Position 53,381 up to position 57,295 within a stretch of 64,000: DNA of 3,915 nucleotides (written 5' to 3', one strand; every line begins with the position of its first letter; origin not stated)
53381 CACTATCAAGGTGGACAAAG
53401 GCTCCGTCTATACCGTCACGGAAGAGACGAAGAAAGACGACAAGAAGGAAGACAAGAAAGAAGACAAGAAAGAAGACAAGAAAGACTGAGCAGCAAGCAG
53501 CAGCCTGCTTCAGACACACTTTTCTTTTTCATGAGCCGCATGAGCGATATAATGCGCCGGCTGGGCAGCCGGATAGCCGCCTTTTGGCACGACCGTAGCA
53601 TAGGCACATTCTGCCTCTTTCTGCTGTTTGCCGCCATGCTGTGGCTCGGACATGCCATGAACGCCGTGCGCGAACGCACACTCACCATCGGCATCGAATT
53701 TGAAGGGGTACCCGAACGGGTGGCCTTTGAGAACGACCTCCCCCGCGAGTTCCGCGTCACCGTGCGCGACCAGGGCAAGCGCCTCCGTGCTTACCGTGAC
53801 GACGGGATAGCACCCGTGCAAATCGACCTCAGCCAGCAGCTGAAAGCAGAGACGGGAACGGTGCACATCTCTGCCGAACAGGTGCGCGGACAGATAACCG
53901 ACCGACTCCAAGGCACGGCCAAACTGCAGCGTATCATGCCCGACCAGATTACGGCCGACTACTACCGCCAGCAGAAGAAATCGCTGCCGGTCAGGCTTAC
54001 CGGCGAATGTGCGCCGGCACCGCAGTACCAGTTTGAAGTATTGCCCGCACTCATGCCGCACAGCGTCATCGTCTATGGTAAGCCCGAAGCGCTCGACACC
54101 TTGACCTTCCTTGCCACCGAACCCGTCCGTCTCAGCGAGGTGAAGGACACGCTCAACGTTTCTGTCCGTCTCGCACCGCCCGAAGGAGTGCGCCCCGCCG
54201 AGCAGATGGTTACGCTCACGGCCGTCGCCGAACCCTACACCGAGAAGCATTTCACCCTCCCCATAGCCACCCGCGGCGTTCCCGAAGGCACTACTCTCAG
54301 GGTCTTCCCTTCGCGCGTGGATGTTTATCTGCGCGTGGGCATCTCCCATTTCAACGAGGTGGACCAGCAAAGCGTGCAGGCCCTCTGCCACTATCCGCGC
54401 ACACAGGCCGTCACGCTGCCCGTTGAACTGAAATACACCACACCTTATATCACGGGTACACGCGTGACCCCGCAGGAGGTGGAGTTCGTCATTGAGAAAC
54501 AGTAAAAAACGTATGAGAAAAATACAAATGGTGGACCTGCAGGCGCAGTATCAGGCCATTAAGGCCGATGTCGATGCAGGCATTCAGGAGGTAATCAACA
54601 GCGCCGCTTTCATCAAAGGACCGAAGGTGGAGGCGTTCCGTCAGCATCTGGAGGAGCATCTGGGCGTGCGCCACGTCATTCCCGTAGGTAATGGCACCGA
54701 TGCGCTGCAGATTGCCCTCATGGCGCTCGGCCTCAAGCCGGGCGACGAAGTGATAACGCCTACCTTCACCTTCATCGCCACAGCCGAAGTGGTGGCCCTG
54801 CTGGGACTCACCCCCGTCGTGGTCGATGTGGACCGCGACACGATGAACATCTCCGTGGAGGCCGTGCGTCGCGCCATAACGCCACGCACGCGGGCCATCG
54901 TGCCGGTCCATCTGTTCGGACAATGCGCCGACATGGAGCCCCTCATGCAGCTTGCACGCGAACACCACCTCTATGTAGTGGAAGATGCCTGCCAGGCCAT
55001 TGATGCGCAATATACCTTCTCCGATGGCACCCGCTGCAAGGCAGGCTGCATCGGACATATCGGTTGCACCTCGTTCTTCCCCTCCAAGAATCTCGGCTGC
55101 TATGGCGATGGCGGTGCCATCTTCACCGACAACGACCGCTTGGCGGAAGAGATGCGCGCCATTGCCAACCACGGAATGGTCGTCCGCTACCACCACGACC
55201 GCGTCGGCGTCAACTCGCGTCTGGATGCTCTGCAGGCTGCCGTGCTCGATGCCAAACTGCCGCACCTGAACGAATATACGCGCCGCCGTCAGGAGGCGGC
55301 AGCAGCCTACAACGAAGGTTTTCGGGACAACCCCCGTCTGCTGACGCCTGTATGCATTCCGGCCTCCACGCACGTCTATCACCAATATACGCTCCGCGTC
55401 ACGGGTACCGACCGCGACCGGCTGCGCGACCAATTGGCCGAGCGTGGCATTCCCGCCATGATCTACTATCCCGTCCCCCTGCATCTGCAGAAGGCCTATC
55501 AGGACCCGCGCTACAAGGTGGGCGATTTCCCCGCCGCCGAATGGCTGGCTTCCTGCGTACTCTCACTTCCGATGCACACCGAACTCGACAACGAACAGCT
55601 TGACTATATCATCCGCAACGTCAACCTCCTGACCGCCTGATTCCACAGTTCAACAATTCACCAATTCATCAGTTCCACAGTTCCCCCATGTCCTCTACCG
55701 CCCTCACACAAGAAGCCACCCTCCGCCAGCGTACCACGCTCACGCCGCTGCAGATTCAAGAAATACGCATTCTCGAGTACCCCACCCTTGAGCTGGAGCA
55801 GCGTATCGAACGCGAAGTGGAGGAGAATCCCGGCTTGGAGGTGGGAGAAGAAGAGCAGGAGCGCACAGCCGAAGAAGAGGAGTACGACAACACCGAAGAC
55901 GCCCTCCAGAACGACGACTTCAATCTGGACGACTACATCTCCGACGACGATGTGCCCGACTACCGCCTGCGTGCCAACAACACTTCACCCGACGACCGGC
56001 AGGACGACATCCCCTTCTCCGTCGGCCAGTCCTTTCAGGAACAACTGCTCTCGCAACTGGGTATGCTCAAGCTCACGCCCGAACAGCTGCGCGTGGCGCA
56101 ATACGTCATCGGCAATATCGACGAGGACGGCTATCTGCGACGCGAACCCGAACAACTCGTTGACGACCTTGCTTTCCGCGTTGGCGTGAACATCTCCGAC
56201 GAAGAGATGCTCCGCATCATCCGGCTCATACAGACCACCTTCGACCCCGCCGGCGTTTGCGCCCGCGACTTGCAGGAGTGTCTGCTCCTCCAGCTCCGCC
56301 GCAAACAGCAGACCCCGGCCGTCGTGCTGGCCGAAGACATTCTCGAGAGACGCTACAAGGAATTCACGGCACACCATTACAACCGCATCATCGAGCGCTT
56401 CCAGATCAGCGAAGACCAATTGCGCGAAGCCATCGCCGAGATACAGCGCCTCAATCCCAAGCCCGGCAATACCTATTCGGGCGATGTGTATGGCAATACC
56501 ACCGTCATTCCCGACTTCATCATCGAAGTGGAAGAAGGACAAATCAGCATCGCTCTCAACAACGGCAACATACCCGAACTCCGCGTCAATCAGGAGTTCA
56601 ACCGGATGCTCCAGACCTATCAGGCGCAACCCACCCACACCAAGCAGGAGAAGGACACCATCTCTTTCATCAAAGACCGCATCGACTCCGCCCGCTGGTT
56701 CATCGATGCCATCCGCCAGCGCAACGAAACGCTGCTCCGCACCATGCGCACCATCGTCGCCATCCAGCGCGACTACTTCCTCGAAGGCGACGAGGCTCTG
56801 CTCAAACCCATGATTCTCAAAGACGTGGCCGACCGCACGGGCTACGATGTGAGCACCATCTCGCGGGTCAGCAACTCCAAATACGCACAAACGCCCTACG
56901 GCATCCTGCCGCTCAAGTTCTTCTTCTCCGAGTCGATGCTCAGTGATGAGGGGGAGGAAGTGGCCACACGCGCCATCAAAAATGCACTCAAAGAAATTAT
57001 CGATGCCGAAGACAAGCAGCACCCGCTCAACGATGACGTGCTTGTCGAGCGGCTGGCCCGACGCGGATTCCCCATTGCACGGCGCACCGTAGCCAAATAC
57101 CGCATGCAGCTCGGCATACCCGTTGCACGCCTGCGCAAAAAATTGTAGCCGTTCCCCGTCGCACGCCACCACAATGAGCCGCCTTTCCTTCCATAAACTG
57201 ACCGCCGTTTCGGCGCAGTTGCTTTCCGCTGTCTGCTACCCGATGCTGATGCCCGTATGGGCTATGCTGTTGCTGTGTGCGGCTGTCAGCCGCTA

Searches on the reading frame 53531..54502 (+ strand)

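Call 16: search_protein_families(library=pfam, proteins=[window:53531-54502:+])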
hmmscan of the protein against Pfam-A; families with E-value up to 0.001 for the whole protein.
window:53531-54502:+ (324 aa): 1 family
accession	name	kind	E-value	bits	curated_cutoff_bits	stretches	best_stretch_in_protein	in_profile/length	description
PF07949.17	YbbR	-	8.8e-05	23.2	22.3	0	176-220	25-69/81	YbbR-like protein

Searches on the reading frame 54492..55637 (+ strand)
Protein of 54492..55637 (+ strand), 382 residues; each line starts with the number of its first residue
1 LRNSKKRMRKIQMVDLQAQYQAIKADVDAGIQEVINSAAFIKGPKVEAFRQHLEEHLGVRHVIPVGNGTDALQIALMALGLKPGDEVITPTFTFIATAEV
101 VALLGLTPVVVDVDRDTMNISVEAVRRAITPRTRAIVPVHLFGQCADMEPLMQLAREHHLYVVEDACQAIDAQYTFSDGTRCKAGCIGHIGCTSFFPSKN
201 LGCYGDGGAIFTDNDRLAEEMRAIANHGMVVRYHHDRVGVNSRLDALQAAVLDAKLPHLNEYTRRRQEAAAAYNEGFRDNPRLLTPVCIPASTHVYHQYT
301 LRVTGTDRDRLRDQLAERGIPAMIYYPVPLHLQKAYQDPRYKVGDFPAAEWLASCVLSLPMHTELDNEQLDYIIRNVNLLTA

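Call 16: search_protein_families(library=pfam, proteins=[window:54492-55637:+])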
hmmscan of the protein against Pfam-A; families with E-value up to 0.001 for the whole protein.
window:54492-55637:+ (382 aa): 5 families
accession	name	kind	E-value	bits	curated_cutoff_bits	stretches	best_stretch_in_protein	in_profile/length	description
PF01041.23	DegT_DnrJ_EryC1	-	2.1e-117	392.8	19.8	1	23-377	3-359/360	DegT/DnrJ/EryC1/StrS aminotransferase family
PF00155.27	Aminotran_1_2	-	5.1e-12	46.1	19.7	1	46-297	44-306/361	Aminotransferase class I and II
PF01212.27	Beta_elim_lyase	-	8.1e-08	32.4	27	1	42-177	30-180/288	Beta-eliminating lyase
PF00266.25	Aminotran_5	-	2.9e-07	30.2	21.5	1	44-171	43-181/371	Aminotransferase class-V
PF01053.26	Cys_Met_Meta_PP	-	0.00059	18.9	27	1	42-167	50-175/381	Cys/Met metabolism PLP-dependent enzyme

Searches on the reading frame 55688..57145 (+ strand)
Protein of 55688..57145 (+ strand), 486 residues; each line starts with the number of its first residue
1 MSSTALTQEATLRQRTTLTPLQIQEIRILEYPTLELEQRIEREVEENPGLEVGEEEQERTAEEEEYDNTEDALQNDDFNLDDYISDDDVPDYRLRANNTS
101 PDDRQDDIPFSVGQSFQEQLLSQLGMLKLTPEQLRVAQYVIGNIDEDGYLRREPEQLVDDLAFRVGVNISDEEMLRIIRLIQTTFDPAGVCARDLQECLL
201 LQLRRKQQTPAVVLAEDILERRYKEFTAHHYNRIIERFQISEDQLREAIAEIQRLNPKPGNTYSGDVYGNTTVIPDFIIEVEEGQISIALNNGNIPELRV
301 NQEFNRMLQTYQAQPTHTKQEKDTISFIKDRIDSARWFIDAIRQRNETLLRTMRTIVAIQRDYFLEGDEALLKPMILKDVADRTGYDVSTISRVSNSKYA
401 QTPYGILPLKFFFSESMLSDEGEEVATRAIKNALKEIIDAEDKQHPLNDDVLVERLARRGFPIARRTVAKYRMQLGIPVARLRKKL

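Call 10: find_related_loci(query=window:55688-57145:+, collection=genome_contigs, flank=5000)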
Query window:55688-57145:+ (486 aa) in genome_contigs; peptide patterns used: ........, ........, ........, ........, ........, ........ (x = any residue, [..] = any of these).
599 stretches matched a pattern (row limit reached: there are more); 568 encode a relative of the query (tblastn E <= 1e-3); the best 80 are kept; 80 distinct loci.
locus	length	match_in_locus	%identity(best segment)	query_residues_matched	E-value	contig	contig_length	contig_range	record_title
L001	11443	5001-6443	80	6-486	0e+0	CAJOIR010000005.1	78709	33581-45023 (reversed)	Paludibacteraceae bacterium isolate Red_deer_4_mag_39 genome assembly, contig: scaffold_267, whole genome shotgun sequen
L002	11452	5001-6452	79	5-486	0e+0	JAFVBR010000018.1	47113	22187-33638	MAG: Paludibacteraceae bacterium isolate RGIG5024 Roe_deer_Rumen.Co__c233084, whole genome shotgun sequence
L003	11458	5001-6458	74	1-486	0e+0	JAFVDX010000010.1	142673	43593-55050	MAG: Paludibacteraceae bacterium isolate RGIG5082 Roe_deer_Rumen.Co__c224807, whole genome shotgun sequence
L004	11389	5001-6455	81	2-486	0e+0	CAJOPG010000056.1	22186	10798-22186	Paludibacteraceae bacterium isolate Rumen_Coassembly_mag_255 genome assembly, contig: k87_7069268, whole genome shotgun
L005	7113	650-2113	65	3-486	0e+0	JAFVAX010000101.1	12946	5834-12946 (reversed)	MAG: Paludibacteraceae bacterium isolate RGIG5004 Roe_deer_Rumen-5__c554583, whole genome shotgun sequence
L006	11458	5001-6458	70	1-483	0e+0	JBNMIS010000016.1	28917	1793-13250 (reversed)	MAG: Bacteroidales bacterium isolate CM_BacRF1220.90 k141_1063127_length_28917_cov_65.1474, whole genome shotgun sequenc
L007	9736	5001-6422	56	19-486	3e-178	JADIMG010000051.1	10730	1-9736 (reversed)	MAG: Candidatus Gallipaludibacter merdavium isolate G3-3990 G3M40__C117010_L10730_SRR9113688, whole genome shotgun seque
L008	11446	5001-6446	54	7-486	9e-173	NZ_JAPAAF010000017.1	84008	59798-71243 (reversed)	Gaoshiqia sediminis strain A06 scaffold_17_length=84009, whole genome shotgun sequence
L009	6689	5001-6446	53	7-486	5e-172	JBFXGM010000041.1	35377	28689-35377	MAG: Mangrovibacterium sp. isolate CA_2019_TPIn_163 NODE_3753_length_35377_cov_6.767858_TPIn, whole genome shotgun seque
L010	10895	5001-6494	53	9-486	5e-169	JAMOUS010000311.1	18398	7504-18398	MAG: Bacteroidales bacterium isolate PIR-30_metabat1_scaf2bin.024 PIR-30_scaffold_985_c1, whole genome shotgun sequence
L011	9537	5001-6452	53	1-486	1e-168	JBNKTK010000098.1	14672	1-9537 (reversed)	MAG: Mangrovibacterium sp. isolate A2.bin.25.strict NODE_99_length_14672_cov_4.269613, whole genome shotgun sequence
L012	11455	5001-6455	54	12-486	1e-166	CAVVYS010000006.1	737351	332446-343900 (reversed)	MAG: uncultured Bacteroidaceae bacterium isolate MFD03804.bin.2.69 genome assembly, contig: contig_19971, whole genome s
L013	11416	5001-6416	53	18-486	5e-166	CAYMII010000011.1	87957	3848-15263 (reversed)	MAG TPA_asm: uncultured Rikenellaceae bacterium isolate SRP220891_co4_292 genome assembly, contig: NODE_313_length_87957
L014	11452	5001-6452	52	1-486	1e-165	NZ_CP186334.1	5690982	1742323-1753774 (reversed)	Gaoshiqia hydrogeniformans strain Z1-71 chromosome, complete genome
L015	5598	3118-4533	53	18-486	8e-168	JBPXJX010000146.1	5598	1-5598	MAG: Bacteroidales bacterium isolate mt_P9 k141_161005, whole genome shotgun sequence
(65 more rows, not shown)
